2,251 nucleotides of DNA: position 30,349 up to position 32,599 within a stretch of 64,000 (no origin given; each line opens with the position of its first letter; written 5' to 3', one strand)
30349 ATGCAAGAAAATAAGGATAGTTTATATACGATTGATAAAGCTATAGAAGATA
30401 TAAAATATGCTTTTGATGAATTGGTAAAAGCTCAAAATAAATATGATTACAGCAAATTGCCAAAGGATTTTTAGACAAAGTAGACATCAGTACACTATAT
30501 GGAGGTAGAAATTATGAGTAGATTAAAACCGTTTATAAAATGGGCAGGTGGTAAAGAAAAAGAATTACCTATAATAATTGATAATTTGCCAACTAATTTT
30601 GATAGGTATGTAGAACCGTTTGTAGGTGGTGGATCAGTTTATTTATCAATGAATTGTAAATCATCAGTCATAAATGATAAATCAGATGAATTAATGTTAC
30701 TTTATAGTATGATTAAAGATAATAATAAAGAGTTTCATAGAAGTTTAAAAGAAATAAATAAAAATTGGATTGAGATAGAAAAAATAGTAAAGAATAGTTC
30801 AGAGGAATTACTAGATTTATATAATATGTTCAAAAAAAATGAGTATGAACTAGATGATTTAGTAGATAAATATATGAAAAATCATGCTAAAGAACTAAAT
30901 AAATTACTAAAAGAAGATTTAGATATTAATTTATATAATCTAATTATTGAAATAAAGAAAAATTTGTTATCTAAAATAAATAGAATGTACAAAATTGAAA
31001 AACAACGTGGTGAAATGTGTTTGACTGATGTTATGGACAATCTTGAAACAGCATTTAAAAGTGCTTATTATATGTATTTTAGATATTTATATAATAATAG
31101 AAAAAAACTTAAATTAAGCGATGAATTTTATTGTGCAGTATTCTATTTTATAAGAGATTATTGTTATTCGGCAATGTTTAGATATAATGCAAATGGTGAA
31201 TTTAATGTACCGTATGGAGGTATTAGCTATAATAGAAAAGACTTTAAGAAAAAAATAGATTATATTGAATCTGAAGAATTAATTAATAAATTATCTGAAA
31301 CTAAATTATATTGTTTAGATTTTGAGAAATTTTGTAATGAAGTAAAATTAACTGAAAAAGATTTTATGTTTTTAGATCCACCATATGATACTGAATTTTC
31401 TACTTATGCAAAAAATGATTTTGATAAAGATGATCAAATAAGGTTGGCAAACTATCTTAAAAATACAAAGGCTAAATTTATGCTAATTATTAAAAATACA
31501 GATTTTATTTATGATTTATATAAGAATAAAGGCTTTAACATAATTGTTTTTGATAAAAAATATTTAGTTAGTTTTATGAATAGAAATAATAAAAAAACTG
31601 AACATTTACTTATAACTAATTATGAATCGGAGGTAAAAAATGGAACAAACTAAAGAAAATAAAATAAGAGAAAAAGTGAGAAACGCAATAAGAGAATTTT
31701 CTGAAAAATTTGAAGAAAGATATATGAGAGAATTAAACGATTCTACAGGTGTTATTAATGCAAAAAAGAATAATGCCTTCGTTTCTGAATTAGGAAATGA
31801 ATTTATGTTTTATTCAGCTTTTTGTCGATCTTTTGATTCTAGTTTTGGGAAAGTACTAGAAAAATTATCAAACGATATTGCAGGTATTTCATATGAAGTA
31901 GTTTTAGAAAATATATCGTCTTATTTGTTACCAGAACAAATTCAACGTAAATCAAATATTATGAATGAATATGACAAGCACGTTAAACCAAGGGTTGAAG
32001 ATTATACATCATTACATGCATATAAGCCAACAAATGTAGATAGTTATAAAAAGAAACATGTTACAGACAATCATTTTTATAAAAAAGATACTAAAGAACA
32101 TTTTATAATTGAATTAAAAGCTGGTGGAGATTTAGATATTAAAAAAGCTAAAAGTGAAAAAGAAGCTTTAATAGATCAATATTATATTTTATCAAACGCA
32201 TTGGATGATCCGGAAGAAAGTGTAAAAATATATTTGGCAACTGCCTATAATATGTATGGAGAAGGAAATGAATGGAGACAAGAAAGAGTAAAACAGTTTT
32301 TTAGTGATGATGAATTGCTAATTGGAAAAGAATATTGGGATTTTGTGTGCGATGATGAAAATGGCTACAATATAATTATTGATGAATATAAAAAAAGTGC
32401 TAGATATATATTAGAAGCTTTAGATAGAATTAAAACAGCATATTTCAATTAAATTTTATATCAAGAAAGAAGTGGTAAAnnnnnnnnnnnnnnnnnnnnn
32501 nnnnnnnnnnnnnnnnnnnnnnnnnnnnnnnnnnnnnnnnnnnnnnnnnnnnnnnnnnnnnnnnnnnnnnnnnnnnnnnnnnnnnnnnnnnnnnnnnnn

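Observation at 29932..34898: IME cargo operon: XRE regulator, enlarged Dam methylase, PD-ExK nuclease-like protein, PHP::ABC-ATPase fusion and small acidic protein, a candidate composite or novel anti-phage system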

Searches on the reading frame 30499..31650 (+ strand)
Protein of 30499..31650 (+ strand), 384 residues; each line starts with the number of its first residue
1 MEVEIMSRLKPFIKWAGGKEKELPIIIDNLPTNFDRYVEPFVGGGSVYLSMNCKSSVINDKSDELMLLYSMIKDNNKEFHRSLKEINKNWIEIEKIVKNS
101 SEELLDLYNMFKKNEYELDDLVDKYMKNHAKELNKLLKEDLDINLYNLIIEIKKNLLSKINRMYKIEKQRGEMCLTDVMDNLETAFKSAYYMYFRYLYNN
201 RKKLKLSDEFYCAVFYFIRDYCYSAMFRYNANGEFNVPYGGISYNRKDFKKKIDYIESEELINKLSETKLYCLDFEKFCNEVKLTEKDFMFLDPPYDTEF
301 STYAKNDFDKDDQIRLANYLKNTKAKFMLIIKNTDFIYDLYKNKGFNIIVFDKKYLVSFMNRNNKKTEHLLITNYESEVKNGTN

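Call 3: search_protein_families(library=pfam, proteins=[window:30499-31650:+], max_evalue=0.01)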
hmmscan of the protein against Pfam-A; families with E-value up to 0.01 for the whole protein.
window:30499-31650:+ (384 aa): 1 family
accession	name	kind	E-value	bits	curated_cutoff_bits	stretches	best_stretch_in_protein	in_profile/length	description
PF02086.21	MethyltransfD12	-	1.4e-35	123.7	22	2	132-355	41-251/253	D12 class N6 adenine-specific DNA methyltransferase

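Call 4: search_protein_families(library=padloc, proteins=[window:30499-31650:+], max_evalue=0.01)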
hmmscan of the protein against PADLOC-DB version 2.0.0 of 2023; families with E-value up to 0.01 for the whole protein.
window:30499-31650:+ (384 aa): 19 families
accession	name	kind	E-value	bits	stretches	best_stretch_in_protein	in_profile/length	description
PDLC03294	MTase_II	-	1.4e-62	209.8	2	139-375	54-271/272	Type II methyltransferase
PDLC03349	MTase_II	-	8.2e-41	138.3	1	9-374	5-357/374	Type II methyltransferase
PDLC03735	oMTase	-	2.2e-39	133.6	2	153-376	59-283/284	orphan methyltransferase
PDLC03729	oMTase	-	1e-35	121.6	2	154-371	49-265/275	orphan methyltransferase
PDLC03266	MTase_II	-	2.6e-31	107.1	2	9-89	14-99/285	Type II methyltransferase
PDLC03261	MTase_II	-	4.4e-28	96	2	9-89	24-104/643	Type II methyltransferase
PDLC03383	MTase_II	-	3.8e-26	90.3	2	144-378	76-316/318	Type II methyltransferase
PDLC03247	MTase_II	-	6.5e-25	85.9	2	9-99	2-96/282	Type II methyltransferase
PDLC04018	PD-Lambda-5_B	-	1.4e-16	58.6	2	243-377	148-273/291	-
PDLC03264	MTase_II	-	1.5e-14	52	2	10-119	12-119/306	Type II methyltransferase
PDLC03717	oMTase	-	2.2e-14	51.6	2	10-93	3-90/285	orphan methyltransferase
PDLC03344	MTase_II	-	3.9e-13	47.5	1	9-78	3-72/154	Type II methyltransferase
PDLC03287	MTase_II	-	7e-13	46.2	2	134-377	408-643/646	Type II methyltransferase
PDLC03253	MTase_II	-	1.1e-12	46.2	1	9-83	3-77/253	Type II methyltransferase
PDLC03302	MTase_II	-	4.4e-09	33.6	1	12-81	362-433/626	Type II methyltransferase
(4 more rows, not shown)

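Call 5: search_protein_families(library=ncbifam, proteins=[window:30499-31650:+], max_evalue=0.01)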
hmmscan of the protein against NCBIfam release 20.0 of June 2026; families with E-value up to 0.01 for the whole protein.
window:30499-31650:+ (384 aa): 2 families
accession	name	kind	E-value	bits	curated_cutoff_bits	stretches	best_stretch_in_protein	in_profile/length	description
TIGR00571.1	dam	subfamily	1.4e-50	172.5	114.85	2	162-374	59-267/267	Dam family site-specific DNA-(adenine-N6)-methyltransferase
NF008152.0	PRK10904.1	equivalog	6.6e-23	81.5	441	2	7-87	2-81/271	adenine-specific DNA-methyltransferase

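Call 82: search_protein_families(library=phrogs, proteins=[window:30514-31650:+], max_evalue=0.001)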
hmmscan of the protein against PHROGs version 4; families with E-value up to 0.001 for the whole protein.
window:30514-31650:+ (379 aa): 5 families
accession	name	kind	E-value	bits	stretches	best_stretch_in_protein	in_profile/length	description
phrog_56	-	other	1.4e-52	180.9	2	135-376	115-329/647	DNA methyltransferase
phrog_26700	-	unknown function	3.4e-22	79.7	2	3-84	5-86/552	-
phrog_116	-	other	7.6e-21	75.1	1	4-345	510-753/779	DNA methyltransferase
phrog_1996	-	other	2.3e-15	57.8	1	252-372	26-143/150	DNA methyltransferase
phrog_13242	-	unknown function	2e-06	28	0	254-356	161-259/450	-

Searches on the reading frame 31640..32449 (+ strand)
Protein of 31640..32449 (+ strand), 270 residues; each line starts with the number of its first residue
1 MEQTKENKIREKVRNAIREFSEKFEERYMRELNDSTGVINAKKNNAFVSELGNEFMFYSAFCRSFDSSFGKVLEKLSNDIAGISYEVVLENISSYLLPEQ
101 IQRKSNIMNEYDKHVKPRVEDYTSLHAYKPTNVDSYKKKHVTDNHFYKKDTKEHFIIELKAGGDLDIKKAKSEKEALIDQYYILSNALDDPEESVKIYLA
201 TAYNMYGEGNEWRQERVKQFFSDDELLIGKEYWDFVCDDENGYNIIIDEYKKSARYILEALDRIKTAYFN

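Call 3: search_protein_families(library=pfam, proteins=[window:31640-32449:+], max_evalue=0.01)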
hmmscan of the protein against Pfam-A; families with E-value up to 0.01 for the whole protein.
window:31640-32449:+ (270 aa): 2 families
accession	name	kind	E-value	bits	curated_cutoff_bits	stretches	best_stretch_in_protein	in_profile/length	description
PF09520.16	RE_TdeIII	-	5.1e-43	147.9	27.2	1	7-251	2-239/242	Type II restriction endonuclease, TdeIII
PF14511.12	RE_EcoO109I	-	0.0024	18.1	22.5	1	151-254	100-194/198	Type II restriction endonuclease EcoO109I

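Call 4: search_protein_families(library=padloc, proteins=[window:31640-32449:+], max_evalue=0.01)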
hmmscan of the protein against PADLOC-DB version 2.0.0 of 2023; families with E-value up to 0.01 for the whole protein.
window:31640-32449:+ (270 aa): 1 family
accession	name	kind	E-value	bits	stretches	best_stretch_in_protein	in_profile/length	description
PDLC03421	REase_II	-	0.00063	17.5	0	182-256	175-252/264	Type II restriction enzyme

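Call 5: search_protein_families(library=ncbifam, proteins=[window:31640-32449:+], max_evalue=0.01)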
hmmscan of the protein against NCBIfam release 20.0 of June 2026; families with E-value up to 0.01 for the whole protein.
window:31640-32449:+ (270 aa): 0 families

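Call 43: search_solved_structures(query=window:31640-32449:+, max_evalue=1)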
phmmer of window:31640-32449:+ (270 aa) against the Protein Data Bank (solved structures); distinct sequences matched with E-value up to 1: 15.
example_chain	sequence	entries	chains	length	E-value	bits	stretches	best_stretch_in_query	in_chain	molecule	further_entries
1xg7_A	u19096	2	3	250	0.016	18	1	165-246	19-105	hypothetical protein | N-glycosylase/DNA lyase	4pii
2oj4_A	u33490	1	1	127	0.44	13.2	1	86-144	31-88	Regulator of G-protein signaling 3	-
7olb_A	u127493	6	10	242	0.53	13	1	163-243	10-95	N-glycosylase/DNA lyase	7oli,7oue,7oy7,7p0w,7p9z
7p8l_A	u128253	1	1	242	0.53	13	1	163-243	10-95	N-glycosylase/DNA lyase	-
2pon_B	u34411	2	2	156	0.72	12.6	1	6-49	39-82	Apoptosis regulator Bcl-X | Bcl-2-like protein 1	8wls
4ppi_A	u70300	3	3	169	0.83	12.3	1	6-49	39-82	Bcl-2-like protein 1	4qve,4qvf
3sp7_A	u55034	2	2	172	0.86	12.3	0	6-49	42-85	Bcl-2-like protein 1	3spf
4ehr_A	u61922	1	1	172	0.86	12.3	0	6-49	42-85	Bcl-2-like protein 1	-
7xgf_B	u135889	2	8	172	0.86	12.3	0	6-49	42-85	BCL-xL | Bcl-2-like protein 1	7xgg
1g5j_A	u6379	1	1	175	0.88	12.3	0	6-49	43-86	APOPTOSIS REGULATOR BCL-X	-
3wiz_A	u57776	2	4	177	0.9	12.2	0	6-49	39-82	Bcl-2-like protein 1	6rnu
6yli_A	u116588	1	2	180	0.92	12.2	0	6-49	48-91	Bcl-2-like protein 1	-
2m04_A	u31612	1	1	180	0.93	12.2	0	6-49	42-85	Bcl-2-like protein 1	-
1ysg_A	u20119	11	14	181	0.93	12.2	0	6-49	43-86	Apoptosis regulator Bcl-X | Bcl-2-like protein 1 | Bcl-2-like protein 1,Bcl-2-like protein 1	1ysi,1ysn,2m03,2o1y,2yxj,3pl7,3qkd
2lp8_A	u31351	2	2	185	0.97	12.1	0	6-49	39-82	Bcl-2-like protein 1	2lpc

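Call 44: search_dna_similar(query=window:31640-32449:+, collection=plasmids, mode=protein, max_evalue=0.00001, max_rows=20)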
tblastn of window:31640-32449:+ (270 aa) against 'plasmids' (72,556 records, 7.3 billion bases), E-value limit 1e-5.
Records with a match: 1; places in all: 1; records where one place covers at least 80% of the query: 1.
Best place of each record, by identity: <60% 1.
By first word of the organism name: Psychrobacter 1.
By predicted mobility (MOB-suite, as given by PLSDB): non-mobilizable 1.
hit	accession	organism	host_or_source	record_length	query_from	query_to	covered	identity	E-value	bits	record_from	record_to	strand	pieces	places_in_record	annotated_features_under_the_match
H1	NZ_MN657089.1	Psychrobacter sp.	-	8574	4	270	99%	46.0%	1e-72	248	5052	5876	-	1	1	TdeIII family type II restriction endonuclease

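Call 46: get_annotated_region(hit=H1, flank=4000)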
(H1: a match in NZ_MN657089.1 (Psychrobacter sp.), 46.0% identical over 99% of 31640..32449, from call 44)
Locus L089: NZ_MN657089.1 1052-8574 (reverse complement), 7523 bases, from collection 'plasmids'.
description: Psychrobacter sp. strain ANT_H3 plasmid pA3H9, complete sequence
organism: Psychrobacter sp. (NCBI taxid 56811)
taxonomy: Bacteria; Pseudomonadota; Gammaproteobacteria; Moraxellales; Moraxellaceae; Psychrobacter; Psychrobacter sp.
host: -; source: -; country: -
typing (MOB-suite, as given by PLSDB): non-mobilizable
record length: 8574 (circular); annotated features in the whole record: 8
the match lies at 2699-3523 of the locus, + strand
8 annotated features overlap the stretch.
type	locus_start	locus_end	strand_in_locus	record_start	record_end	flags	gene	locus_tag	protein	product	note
CDS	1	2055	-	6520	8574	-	-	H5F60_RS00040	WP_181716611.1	MobA/MobL family protein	-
CDS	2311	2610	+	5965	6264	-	-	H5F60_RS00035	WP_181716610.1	mobilization protein MobS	-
CDS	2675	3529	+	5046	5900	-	-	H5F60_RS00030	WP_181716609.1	TdeIII family type II restriction endonuclease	GO:0009307 - DNA restriction-modification system [Evidence IEA]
CDS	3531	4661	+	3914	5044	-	-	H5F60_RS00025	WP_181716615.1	DNA adenine methylase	GO:0032775 - DNA methylation on adenine [Evidence IEA]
CDS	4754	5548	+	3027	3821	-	-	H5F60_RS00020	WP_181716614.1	DUF3883 domain-containing protein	-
CDS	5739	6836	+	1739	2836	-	-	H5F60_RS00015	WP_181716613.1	hypothetical protein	-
CDS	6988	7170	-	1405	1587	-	-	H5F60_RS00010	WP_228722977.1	hypothetical protein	-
CDS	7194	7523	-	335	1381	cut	repM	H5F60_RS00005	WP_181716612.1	replication initiation protein RepM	GO:0006270 - DNA replication initiation [Evidence IEA]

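Call 82: search_protein_families(library=phrogs, proteins=[window:31640-32449:+], max_evalue=0.001)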
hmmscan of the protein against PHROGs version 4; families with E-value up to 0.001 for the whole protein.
window:31640-32449:+ (270 aa): 0 families

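Call 90: find_related_loci(query=A6, collection=metagenome_contigs, flank=6000)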
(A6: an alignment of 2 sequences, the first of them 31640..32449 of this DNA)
Query A6 (270 aa) in metagenome_contigs; peptide patterns used: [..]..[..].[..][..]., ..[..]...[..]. (x = any residue, [..] = any of these).
600 stretches matched a pattern (row limit reached: there are more); 206 encode a relative of the query (tblastn E <= 1e-3); the best 80 are kept; 80 distinct loci.
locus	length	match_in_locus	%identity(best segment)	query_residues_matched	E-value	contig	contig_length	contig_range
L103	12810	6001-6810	83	1-270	1e-153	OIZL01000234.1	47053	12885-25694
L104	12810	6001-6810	83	1-270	1e-153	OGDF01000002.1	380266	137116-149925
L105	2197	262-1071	83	1-270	1e-164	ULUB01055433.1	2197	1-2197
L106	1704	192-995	83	1-270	3e-163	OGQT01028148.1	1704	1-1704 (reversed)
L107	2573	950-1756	78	1-270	4e-150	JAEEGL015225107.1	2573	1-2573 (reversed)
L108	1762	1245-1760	100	1-172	2e-120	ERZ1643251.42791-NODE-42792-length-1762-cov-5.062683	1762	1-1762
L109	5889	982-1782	57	1-269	6e-102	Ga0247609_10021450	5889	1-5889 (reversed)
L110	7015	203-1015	54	1-269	1e-97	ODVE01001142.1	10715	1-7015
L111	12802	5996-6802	56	1-270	3e-96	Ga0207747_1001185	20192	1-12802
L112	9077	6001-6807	56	1-270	7e-96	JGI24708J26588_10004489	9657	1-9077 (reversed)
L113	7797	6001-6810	55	1-269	5e-96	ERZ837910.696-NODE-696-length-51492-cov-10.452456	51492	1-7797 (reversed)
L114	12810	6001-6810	54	1-269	1e-94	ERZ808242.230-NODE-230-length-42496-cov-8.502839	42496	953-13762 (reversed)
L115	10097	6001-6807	55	1-270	5e-95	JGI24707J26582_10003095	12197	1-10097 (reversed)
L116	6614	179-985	55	1-270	3e-94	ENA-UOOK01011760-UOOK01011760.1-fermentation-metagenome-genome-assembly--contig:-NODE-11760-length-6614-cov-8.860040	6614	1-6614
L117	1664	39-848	54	1-269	6e-100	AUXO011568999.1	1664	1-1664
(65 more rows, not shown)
